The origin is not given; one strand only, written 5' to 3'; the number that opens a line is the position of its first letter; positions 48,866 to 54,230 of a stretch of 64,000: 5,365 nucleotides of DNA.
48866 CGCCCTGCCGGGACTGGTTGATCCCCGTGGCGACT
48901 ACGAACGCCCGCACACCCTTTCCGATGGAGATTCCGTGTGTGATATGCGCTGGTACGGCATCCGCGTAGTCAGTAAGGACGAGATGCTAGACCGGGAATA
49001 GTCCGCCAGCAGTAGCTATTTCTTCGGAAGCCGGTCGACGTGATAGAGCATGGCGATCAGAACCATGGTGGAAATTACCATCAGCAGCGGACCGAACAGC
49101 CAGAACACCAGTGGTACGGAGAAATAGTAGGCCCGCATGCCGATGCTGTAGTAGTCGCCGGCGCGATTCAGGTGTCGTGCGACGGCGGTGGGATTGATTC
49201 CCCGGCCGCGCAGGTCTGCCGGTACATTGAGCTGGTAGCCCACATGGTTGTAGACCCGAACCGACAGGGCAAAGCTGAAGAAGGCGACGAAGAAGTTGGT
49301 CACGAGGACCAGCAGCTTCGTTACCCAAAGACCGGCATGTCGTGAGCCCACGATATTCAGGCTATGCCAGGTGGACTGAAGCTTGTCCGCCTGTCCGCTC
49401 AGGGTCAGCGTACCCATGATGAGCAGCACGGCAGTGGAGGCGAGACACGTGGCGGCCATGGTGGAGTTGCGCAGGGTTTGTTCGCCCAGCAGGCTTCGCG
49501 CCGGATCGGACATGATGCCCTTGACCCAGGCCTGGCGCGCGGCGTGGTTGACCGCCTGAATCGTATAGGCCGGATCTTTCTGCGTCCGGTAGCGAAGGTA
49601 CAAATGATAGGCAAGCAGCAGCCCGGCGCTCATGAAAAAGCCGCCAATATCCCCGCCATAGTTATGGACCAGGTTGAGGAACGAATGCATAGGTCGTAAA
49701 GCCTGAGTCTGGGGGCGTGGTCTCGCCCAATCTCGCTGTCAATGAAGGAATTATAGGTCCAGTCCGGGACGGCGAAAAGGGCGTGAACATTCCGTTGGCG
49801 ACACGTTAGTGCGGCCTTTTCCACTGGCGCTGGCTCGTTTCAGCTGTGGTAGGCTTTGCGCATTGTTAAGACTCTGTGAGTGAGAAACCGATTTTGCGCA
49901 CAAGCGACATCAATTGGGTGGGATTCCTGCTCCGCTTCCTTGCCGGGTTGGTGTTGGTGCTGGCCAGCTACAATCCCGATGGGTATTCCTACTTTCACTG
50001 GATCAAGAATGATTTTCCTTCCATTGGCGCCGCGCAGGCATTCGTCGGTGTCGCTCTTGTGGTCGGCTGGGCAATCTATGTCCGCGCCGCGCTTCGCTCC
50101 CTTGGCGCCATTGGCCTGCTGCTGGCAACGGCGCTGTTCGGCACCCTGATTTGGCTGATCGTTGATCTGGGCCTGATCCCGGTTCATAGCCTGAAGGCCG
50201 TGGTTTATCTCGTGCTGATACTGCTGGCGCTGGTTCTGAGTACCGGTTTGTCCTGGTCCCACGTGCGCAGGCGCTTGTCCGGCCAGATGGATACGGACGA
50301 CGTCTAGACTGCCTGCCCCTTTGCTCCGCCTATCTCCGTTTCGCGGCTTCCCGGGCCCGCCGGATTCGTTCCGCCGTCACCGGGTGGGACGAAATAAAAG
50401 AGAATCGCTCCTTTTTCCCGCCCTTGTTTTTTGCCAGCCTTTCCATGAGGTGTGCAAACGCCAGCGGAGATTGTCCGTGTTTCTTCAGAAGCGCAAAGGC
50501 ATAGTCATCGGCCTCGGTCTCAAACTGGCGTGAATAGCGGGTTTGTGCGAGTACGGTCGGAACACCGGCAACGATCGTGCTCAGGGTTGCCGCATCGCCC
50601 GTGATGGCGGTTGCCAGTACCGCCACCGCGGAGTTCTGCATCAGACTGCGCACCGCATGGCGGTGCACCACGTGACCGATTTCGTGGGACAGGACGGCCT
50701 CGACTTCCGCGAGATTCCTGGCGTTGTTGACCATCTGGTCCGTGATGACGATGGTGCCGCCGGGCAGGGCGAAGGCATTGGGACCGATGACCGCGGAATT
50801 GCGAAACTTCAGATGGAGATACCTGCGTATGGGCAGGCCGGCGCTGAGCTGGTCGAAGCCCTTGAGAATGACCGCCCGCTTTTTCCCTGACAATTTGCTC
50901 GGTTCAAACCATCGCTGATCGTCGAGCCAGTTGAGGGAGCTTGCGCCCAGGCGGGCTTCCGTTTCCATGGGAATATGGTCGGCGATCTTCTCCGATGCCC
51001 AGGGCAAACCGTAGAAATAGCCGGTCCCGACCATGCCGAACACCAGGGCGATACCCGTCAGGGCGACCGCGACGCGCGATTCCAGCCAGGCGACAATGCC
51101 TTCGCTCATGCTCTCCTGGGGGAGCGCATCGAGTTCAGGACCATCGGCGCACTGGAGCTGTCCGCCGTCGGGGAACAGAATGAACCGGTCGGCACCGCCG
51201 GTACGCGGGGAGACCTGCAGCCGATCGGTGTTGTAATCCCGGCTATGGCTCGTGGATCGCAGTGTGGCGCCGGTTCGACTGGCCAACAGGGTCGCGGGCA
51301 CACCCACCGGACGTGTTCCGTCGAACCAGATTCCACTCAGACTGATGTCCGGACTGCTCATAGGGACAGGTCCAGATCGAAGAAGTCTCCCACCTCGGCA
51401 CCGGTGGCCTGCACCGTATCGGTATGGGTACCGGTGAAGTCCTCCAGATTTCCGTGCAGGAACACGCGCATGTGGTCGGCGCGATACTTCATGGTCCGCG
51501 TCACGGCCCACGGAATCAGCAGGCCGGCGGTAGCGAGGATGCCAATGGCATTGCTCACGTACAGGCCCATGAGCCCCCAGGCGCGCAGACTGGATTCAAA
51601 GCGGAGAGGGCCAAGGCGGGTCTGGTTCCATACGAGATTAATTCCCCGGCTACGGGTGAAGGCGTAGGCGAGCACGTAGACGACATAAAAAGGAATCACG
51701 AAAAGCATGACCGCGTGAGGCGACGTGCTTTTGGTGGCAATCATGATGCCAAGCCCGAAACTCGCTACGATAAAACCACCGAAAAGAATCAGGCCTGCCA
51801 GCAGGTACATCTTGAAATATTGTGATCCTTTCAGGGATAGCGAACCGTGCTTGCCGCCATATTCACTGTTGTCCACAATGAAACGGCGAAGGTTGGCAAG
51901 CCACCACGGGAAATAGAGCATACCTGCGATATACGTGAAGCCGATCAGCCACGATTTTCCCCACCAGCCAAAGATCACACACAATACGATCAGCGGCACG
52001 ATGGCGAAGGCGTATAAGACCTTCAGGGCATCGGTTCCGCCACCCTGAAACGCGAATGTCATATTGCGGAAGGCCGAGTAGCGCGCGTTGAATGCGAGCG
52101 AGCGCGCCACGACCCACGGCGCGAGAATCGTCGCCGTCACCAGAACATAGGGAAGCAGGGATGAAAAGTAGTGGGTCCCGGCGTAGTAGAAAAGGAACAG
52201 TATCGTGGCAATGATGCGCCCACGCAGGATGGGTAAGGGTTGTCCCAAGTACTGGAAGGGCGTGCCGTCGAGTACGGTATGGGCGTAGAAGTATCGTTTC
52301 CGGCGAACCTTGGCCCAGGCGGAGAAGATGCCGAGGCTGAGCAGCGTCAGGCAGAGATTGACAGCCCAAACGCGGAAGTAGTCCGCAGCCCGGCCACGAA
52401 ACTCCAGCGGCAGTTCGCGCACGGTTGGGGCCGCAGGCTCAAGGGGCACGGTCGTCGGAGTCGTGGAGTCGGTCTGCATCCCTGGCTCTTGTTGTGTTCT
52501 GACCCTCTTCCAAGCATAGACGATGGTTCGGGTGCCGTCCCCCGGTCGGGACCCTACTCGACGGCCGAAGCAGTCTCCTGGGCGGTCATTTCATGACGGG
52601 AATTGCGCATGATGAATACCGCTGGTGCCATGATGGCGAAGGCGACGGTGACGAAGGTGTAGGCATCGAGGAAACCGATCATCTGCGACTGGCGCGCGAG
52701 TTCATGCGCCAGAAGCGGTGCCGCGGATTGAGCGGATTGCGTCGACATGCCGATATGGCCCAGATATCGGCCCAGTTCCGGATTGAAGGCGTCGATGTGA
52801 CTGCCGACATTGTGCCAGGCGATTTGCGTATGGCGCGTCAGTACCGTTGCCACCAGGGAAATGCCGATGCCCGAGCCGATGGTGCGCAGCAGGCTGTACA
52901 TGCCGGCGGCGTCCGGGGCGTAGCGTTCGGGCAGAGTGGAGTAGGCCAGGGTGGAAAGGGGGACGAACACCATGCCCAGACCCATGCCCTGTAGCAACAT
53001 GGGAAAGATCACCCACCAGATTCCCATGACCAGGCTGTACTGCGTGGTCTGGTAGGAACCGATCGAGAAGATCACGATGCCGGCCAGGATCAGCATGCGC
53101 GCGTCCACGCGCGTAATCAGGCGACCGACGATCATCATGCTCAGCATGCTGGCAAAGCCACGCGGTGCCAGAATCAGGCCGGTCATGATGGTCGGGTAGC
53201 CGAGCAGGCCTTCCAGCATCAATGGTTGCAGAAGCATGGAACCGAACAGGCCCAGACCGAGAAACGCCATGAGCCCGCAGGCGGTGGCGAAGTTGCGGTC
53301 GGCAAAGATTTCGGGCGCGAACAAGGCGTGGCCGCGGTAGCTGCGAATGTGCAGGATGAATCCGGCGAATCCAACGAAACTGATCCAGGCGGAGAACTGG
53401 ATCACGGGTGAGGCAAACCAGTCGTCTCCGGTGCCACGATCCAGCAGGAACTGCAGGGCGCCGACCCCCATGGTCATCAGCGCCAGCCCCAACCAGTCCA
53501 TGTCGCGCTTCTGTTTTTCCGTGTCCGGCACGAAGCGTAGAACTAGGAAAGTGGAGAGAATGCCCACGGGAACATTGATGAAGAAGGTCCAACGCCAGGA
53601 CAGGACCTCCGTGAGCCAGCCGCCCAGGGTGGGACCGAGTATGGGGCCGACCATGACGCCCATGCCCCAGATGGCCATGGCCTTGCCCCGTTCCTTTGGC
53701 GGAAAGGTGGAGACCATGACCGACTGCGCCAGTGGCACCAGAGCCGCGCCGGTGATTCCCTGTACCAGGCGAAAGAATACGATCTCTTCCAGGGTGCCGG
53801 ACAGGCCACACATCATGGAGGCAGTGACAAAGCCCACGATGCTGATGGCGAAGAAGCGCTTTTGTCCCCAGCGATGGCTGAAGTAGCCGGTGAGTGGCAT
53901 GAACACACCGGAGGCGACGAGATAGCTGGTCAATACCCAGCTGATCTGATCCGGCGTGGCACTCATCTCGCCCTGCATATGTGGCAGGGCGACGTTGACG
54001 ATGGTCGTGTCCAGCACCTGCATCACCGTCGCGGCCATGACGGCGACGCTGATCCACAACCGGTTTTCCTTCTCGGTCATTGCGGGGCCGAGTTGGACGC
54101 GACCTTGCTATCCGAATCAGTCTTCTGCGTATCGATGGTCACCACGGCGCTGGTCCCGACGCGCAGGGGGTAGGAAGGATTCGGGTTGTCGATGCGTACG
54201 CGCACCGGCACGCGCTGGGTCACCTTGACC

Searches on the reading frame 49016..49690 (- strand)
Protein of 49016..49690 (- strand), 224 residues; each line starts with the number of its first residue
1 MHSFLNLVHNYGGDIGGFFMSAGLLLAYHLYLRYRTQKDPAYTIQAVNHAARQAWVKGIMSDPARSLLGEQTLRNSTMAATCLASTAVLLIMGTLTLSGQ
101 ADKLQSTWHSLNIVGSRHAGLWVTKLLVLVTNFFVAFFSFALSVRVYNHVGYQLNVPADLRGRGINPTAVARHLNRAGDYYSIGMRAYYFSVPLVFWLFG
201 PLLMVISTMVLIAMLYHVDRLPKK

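Call 39: search_protein_families(library=pfam, proteins=[window:49016-49690:-], max_evalue=0.00001)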
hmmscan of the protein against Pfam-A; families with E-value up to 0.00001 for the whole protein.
window:49016-49690:- (224 aa): 1 family
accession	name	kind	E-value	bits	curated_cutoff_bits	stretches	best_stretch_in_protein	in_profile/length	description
PF04654.17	DUF599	-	4.2e-64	216.3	27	1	22-220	7-207/211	Protein of unknown function, DUF599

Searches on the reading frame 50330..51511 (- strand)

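Call 39: search_protein_families(library=pfam, proteins=[window:50330-51511:-], max_evalue=0.00001)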
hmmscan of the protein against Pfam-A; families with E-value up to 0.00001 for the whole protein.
window:50330-51511:- (393 aa): 2 families
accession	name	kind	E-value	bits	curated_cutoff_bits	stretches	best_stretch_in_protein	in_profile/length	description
PF01435.24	Peptidase_M48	-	8e-30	104.5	20.3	1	244-389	36-185/186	Peptidase family M48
PF23368.1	DUF7092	-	6.4e-15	55.9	24.5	1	58-132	2-75/77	Domain of unknown function (DUF7092)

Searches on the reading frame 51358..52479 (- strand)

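Call 39: search_protein_families(library=pfam, proteins=[window:51358-52479:-], max_evalue=0.00001)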
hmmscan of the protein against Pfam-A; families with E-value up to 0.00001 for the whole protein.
window:51358-52479:- (373 aa): 1 family
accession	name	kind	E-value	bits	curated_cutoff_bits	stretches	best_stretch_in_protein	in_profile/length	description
PF05987.18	DUF898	-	3.6e-85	286.5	28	1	23-366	2-336/336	Bacterial protein of unknown function (DUF898)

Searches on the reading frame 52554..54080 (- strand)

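Call 39: search_protein_families(library=pfam, proteins=[window:52554-54080:-], max_evalue=0.00001)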
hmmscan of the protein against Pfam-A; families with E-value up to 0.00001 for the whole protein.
window:52554-54080:- (508 aa): 2 families
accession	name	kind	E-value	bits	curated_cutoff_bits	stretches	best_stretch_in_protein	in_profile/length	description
PF07690.21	MFS_1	-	3.2e-60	204.3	33.4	1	15-406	2-346/347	Major Facilitator Superfamily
PF00083.30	Sugar_tr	-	9.3e-08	31.8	22.3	1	20-187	11-194/452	Sugar (and other) transporter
